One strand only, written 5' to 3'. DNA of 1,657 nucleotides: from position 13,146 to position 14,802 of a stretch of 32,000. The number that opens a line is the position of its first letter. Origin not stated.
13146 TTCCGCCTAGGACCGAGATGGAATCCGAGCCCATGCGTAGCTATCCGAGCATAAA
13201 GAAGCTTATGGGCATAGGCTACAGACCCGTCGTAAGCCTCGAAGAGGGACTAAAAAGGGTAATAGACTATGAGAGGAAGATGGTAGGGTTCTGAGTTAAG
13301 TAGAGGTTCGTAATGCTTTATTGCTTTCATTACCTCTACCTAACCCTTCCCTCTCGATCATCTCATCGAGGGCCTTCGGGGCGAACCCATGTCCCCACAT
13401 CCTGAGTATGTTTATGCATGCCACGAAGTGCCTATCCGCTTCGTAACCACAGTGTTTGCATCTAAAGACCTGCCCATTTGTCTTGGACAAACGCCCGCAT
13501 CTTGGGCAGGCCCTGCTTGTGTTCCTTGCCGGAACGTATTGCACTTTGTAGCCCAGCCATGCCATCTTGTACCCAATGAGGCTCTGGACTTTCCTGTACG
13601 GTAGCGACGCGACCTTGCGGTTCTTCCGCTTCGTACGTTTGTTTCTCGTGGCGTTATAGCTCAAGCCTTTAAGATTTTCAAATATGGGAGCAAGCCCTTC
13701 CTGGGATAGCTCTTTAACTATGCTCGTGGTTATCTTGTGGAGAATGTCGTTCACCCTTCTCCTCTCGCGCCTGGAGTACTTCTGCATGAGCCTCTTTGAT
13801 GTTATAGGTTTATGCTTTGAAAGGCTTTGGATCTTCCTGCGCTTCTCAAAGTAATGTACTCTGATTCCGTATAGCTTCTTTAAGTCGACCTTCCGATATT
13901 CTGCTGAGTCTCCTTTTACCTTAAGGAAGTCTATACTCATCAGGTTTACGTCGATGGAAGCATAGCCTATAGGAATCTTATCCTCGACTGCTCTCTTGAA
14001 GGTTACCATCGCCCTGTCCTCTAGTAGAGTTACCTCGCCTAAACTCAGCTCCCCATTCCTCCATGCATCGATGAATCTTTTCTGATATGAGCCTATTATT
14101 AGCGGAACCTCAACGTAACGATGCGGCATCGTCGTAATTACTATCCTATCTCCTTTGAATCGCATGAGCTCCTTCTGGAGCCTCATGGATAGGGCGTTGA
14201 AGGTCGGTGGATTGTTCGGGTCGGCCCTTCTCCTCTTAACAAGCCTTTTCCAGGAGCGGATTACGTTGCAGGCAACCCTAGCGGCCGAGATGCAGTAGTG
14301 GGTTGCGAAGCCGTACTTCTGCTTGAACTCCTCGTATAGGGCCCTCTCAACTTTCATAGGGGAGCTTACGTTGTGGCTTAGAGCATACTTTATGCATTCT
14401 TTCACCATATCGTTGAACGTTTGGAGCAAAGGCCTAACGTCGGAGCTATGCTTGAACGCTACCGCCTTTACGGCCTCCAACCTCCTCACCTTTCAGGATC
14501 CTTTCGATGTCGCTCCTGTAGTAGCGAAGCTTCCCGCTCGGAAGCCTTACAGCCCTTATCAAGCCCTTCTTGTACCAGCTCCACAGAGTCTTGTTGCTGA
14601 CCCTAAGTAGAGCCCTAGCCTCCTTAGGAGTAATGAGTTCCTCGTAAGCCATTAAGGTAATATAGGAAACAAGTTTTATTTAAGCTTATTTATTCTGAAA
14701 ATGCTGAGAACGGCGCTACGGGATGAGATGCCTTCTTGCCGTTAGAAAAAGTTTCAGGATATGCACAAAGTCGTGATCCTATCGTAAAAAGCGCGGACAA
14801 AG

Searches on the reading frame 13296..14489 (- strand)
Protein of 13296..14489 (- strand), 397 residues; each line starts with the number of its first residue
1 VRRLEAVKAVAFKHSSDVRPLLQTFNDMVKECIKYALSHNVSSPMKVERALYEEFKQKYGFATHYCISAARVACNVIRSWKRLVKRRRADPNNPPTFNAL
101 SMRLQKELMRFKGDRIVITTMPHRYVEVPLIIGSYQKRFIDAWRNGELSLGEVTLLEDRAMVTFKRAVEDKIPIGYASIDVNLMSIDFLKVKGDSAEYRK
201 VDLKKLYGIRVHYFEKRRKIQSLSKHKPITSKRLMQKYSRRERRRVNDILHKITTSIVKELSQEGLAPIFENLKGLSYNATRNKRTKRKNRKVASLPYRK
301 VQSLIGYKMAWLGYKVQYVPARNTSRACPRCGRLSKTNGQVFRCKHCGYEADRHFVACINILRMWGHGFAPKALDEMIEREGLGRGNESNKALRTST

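Call 13: search_protein_families(library=pfam, proteins=[window:13296-14489:-], max_evalue=0.01)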
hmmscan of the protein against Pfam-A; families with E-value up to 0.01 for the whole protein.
window:13296-14489:- (397 aa): 4 families
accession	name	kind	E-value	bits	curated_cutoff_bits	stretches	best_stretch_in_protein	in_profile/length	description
PF07282.18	Cas12f1-like_TNB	-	1e-17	64.4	26.3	1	298-361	1-60/60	Cas12f1-like, TNB domain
PF01385.25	OrfB_IS605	-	7.6e-07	29.8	30.5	1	177-266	19-108/120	Probable transposase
PF23783.1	Zn_ribbon_TiaS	-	0.0036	17.4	27.3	1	328-353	4-31/41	TiaS C-terminal zinc ribbon domain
PF12760.12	Zn_ribbon_IS1595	-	0.0042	17.5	25.4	0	326-349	19-45/46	Transposase zinc-ribbon domain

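Call 18: find_homologous_proteins(query=window:13296-14489:-, max_evalue=1e-20)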
Query window:13296-14489:- (397 aa): 37 proteins with E <= 1e-20 among 2525 candidates.
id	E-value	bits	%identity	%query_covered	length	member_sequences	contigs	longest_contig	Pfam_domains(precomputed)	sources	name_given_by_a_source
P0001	7.0e-264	893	100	99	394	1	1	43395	PF27234.1,PF01385.26,PF07282.19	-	-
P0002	2.5e-188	644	71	97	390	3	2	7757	PF27234.1,PF01385.26,PF07282.19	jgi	-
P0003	2.9e-188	644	71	97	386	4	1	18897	PF27234.1,PF01385.26,PF07282.19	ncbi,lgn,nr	ncbi:transposase [Candidatus Bathyarchaeota archaeon]|nr:transposase [Candidatus Bathyarchaeota arch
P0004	1.9e-187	641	70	99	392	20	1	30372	PF27234.1,PF01385.26,PF07282.19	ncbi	ncbi:MAG: transposase [Nitrososphaerota archaeon]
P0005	4.3e-187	640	72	96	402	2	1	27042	PF27234.1,PF01385.26,PF07282.19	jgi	-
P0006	5.4e-186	636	70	97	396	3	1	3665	PF27234.1,PF01385.26,PF07282.19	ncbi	ncbi:MAG: transposase [Candidatus Bathyarchaeia archaeon]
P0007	3.3e-184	630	69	96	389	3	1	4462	PF27234.1,PF01385.26,PF07282.19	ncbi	ncbi:MAG: RNA-guided endonuclease TnpB family protein [Thermoproteota archaeon]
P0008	2.1e-181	621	69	96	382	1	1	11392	PF27234.1,PF01385.26,PF07282.19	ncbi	ncbi:MAG: transposase [Candidatus Nezhaarchaeales archaeon]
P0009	2.6e-180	618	69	95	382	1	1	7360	PF27234.1,PF01385.26,PF07282.19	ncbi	ncbi:MAG: transposase [Candidatus Methanomethylicia archaeon]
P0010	3.4e-177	607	67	99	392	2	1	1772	PF27234.1,PF01385.26,PF07282.19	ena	-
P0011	5.9e-177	606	70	99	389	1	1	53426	PF27234.1,PF01385.26,PF07282.19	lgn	-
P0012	1.4e-176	605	68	96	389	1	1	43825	PF27234.1,PF01385.26,PF07282.19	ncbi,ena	-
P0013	4.5e-176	604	68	95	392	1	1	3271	PF27234.1,PF01385.26,PF07282.19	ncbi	ncbi:MAG: transposase, partial [Nitrososphaerota archaeon]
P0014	1.3e-175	602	69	96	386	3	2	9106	PF27234.1,PF01385.26,PF07282.19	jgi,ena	-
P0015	1.7e-172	592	69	91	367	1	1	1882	PF27234.1,PF01385.26,PF07282.19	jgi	jgi:putative transposase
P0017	6.8e-167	573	88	74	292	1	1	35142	PF27234.1,PF01385.26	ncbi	ncbi:MAG: hypothetical protein B9J98_06580, partial [Candidatus Terraquivivens tikiterensis]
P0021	5.9e-117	409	79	56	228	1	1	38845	PF01385.26,PF07282.19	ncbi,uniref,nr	ncbi:MAG: hypothetical protein B9J98_06385 [Candidatus Terraquivivens tikiterensis]|uniref:Uncharact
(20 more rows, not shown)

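Call 19: find_encoding_contigs(protein=P0004, flank=3000, max_places=3)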
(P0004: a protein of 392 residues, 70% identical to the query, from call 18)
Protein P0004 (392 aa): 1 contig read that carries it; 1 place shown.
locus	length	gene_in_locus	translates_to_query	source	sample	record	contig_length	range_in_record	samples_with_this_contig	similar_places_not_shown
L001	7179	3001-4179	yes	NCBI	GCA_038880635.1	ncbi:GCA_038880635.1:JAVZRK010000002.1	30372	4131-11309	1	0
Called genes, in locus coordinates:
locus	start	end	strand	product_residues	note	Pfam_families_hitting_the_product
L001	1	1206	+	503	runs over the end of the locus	PF00370:FGGY_N, PF02782:FGGY_C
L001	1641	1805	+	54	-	-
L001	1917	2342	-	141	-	PF01850:PIN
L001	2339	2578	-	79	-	-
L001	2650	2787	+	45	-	-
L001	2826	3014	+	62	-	PF12728:HTH_17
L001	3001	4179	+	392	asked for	PF27234:MJ0013, PF01385:OrfB_IS605, PF07282:Cas12f1-like_TNB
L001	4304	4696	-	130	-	PF01850:PIN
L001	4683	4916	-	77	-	PF26688:RHH_12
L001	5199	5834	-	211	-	PF12644:DUF3782, PF07788:PDDEXK_10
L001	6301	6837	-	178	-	-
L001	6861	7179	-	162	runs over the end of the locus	-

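Call 20: find_encoding_contigs(protein=P0003, flank=3000, max_places=3)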
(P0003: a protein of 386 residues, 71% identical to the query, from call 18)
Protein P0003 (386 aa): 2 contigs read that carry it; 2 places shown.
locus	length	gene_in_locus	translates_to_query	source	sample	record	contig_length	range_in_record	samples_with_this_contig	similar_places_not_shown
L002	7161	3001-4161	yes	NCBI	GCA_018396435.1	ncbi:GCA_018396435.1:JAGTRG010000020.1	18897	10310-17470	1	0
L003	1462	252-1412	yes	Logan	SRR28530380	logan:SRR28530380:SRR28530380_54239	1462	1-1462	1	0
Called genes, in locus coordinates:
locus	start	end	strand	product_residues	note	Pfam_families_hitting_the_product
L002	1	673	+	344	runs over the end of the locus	PF00180:Iso_dh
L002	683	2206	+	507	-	PF00682:HMGL-like, PF22617:HCS_D2, PF08502:LeuA_dimer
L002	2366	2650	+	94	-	PF07690:MFS_1 (weak)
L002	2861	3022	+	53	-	PF12728:HTH_17, PF00376:MerR (weak)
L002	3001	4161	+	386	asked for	PF27234:MJ0013, PF01385:OrfB_IS605, PF07282:Cas12f1-like_TNB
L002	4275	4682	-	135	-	-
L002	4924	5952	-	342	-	PF01916:DS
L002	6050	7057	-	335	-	PF00586:AIRS, PF02769:AIRS_C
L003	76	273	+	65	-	PF12728:HTH_17, PF00376:MerR (weak)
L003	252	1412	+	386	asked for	PF27234:MJ0013, PF01385:OrfB_IS605, PF07282:Cas12f1-like_TNB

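Call 21: find_encoding_contigs(protein=P0017, flank=3000, max_places=3)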
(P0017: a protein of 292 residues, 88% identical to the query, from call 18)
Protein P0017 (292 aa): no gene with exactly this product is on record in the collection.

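Call 27: find_encoding_contigs(protein=P0021, flank=5000, max_places=3)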
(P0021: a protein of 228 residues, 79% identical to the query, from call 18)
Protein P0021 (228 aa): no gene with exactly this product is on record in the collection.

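Call 28: find_encoding_contigs(protein=P0011, flank=3000, max_places=3)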
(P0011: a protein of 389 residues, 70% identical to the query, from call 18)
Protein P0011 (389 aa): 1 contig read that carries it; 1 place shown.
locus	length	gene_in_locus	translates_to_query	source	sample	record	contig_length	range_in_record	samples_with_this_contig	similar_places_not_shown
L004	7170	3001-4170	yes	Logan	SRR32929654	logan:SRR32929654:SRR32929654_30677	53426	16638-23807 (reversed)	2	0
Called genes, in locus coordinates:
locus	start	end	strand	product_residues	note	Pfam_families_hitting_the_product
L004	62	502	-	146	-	-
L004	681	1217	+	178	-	PF13183:Fer4_8, PF13237:Fer4_10 (weak), PF13187:Fer4_9, PF13534:Fer4_17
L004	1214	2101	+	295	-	PF02754:CCG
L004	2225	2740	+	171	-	PF23100:DUF2096_N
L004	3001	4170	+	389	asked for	PF27234:MJ0013, PF01385:OrfB_IS605, PF07282:Cas12f1-like_TNB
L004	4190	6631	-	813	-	PF00890:FAD_binding_2, PF01134:GIDA (weak), PF01266:DAO (weak), PF07992:Pyr_redox_2 (weak), PF12831:FAD_oxidored (weak), PF13450:NAD_binding_8, PF14697:Fer4_21 (weak), PF02662:FlpD, +10 more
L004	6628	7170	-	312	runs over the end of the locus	PF14697:Fer4_21 (faint), PF25160:LdpA_Fe-S-bd (faint), PF12797:Fer4_2 (faint), PF12838:Fer4_7, PF13187:Fer4_9 (weak), PF00037:Fer4 (weak), PF12838:Fer4_7 (weak), PF13237:Fer4_10 (weak), +3 more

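Call 57: find_related_loci(query=A7, collection=metagenome_contigs, flank=2500)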
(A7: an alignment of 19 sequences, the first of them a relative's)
Query A7 (394 aa) in metagenome_contigs; peptide patterns used: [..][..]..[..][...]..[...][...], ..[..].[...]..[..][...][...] (x = any residue, [..] = any of these).
391 stretches matched a pattern; 285 encode a relative of the query (tblastn E <= 1e-3); the best 80 are kept; 80 distinct loci.
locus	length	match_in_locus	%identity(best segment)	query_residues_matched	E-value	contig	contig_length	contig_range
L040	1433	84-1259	70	1-394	0e+0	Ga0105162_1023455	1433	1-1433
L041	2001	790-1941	70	1-385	0e+0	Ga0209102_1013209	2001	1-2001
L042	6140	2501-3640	71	1-380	0e+0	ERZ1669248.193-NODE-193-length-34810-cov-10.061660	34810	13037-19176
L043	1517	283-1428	70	1-382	0e+0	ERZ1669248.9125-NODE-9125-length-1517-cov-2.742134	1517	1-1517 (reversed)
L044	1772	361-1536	67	1-394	0e+0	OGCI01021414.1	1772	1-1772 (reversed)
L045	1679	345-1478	69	1-382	0e+0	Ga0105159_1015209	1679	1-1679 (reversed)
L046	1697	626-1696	69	1-358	0e+0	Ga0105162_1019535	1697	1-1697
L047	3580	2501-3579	70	1-362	1e-177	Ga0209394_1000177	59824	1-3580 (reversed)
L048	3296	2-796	69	115-382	4e-125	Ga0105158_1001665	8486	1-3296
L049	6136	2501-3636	66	1-380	4e-118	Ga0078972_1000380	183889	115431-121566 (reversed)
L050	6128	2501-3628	40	1-378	1e-83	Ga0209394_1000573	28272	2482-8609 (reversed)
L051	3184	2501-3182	66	1-228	1e-83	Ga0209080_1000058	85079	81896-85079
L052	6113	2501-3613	39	1-378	4e-83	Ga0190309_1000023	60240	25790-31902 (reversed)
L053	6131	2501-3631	38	1-378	4e-82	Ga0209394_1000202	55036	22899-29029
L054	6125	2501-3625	39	8-386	4e-82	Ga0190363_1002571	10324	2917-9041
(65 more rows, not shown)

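Call 83: search_protein_families(library=ncbifam, proteins=[window:13296-14489:-], max_evalue=0.01)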
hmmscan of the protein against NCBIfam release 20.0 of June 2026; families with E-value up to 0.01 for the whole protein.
window:13296-14489:- (397 aa): 8 families
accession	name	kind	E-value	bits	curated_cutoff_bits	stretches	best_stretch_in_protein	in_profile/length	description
NF040570.1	guided_TnpB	subfamily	2.2e-28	99.7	100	1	25-363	26-388/389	RNA-guided endonuclease TnpB family protein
NF049972.1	CRISPR_Cas12f2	exception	1.2e-21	77.2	450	1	216-361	369-515/524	type V CRISPR-associated effector Cas12f2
TIGR01766.2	TIGR01766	domain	4.3e-14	52.8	32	1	242-325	1-82/82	IS200/IS605 family accessory protein TnpB-related protein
NF038281.1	IS200_TnpB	exception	1.1e-08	34.6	425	1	240-363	238-357/360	IS200/IS605 family element RNA-guided endonuclease TnpB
NF038280.1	IS607_TnpB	exception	1.2e-07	31.1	350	1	230-362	260-389/431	IS607 family element RNA-guided endonuclease TnpB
NF040849.1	tRNAmod_TiaS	equivalog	2e-05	23.3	600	1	325-356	353-384/422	tRNA(Ile2) 2-agmatinylcytidine synthetase TiaS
TIGR01384.1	TFS_arch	equivalog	0.0023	18.6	64.75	1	328-353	3-28/101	transcription factor S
NF008755.0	PRK11788.1-3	equivalog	0.009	15.4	430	0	226-359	247-371/388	lipopolysaccharide assembly protein LapB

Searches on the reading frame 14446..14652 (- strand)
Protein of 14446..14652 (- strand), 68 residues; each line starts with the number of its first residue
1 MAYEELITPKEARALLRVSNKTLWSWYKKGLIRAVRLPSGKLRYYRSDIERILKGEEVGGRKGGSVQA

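Call 13: search_protein_families(library=pfam, proteins=[window:14446-14652:-], max_evalue=0.01)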
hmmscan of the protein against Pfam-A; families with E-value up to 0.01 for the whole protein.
window:14446-14652:- (68 aa): 3 families
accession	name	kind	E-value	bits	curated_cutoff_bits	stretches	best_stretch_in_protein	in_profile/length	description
PF12728.13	HTH_17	-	6.3e-10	39.6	27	1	6-54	1-48/51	Helix-turn-helix domain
PF00376.29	MerR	-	0.00017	21.8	28.2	1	8-44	1-38/38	MerR family regulatory protein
PF13411.12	MerR_1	-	0.00042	20.8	21.6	1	8-52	2-46/69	MerR HTH family regulatory protein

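Call 83: search_protein_families(library=ncbifam, proteins=[window:14446-14652:-], max_evalue=0.01)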
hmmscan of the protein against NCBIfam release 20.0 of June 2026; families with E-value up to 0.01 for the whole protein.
window:14446-14652:- (68 aa): 4 families
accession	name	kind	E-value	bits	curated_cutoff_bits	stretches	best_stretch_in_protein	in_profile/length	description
NF033787.1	HTH_BldC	subfamily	2.4e-10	40.1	77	1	5-53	1-49/49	BldC family transcriptional regulator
NF033518.0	transpos_IS607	equivalog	1.9e-06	27.5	110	1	11-59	2-50/187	IS607 family transposase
TIGR01764.1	excise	domain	0.00012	22.3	28.8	1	6-50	1-44/49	excisionase family DNA-binding protein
NF047737.1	antiphage_MADS1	equivalog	0.0044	17.2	80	1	5-50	2-46/49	methylation-associated defense system helix-turn-helix domain-containing protein MAD1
